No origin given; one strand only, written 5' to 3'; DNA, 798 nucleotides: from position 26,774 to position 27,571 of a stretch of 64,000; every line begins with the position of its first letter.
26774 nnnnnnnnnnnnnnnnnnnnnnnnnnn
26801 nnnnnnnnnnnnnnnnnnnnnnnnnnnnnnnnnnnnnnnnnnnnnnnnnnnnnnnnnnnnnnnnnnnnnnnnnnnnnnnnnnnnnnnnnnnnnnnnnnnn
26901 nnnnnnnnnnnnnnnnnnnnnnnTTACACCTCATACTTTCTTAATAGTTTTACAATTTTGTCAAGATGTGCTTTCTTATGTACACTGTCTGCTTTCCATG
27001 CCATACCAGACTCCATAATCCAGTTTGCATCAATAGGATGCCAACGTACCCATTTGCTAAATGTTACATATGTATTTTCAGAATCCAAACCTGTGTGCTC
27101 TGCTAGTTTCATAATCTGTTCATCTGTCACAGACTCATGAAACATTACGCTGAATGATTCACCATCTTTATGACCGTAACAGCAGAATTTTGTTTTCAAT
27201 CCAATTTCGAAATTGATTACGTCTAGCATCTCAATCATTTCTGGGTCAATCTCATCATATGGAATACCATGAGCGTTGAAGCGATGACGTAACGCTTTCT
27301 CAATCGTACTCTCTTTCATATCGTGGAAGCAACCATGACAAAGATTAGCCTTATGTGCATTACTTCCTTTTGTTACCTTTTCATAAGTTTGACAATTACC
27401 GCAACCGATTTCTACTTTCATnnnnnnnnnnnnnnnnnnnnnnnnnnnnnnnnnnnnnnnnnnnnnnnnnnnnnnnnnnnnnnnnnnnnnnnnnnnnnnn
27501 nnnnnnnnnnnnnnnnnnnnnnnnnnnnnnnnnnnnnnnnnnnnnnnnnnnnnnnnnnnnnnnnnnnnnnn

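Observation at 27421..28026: Phage-encoded NADAR domain protein: candidate reversal of guanine ADP-ribosylation (anti-DarT1)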

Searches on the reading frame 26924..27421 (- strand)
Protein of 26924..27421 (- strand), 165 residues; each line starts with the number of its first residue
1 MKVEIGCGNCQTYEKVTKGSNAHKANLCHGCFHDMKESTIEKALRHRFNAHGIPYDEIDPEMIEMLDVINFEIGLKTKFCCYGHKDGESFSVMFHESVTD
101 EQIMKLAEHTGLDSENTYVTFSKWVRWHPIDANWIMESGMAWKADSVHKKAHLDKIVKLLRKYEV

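Call 3: search_protein_families(library=pfam, proteins=[window:26924-27421:-], max_evalue=0.01)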
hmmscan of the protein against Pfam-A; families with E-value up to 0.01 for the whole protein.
window:26924-27421:- (165 aa): 0 families

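Call 4: search_protein_families(library=phrogs, proteins=[window:26924-27421:-], max_evalue=0.001)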
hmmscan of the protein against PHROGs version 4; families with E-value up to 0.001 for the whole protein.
window:26924-27421:- (165 aa): 2 families
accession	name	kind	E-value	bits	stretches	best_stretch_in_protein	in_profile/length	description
phrog_25201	-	unknown function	2e-26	93.6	1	40-137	5-104/135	-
phrog_20927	-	unknown function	0.00081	20.4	0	1-49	41-88/108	-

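Call 7: search_protein_families(library=ncbifam, proteins=[window:26924-27421:-], max_evalue=0.01)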
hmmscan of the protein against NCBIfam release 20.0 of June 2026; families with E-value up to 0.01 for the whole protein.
window:26924-27421:- (165 aa): 0 families

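Call 8: search_protein_families(library=padloc, proteins=[window:26924-27421:-], max_evalue=0.01)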
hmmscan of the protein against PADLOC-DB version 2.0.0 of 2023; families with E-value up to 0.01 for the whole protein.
window:26924-27421:- (165 aa): 0 families

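Call 77: search_solved_structures(query=window:26924-27421:-, max_evalue=1)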
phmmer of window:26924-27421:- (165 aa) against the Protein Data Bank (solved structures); distinct sequences matched with E-value up to 1: 1.
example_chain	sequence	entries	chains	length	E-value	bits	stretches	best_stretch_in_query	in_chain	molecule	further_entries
4am2_A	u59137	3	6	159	0.19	14.7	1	109-159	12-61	BACTERIOFERRITIN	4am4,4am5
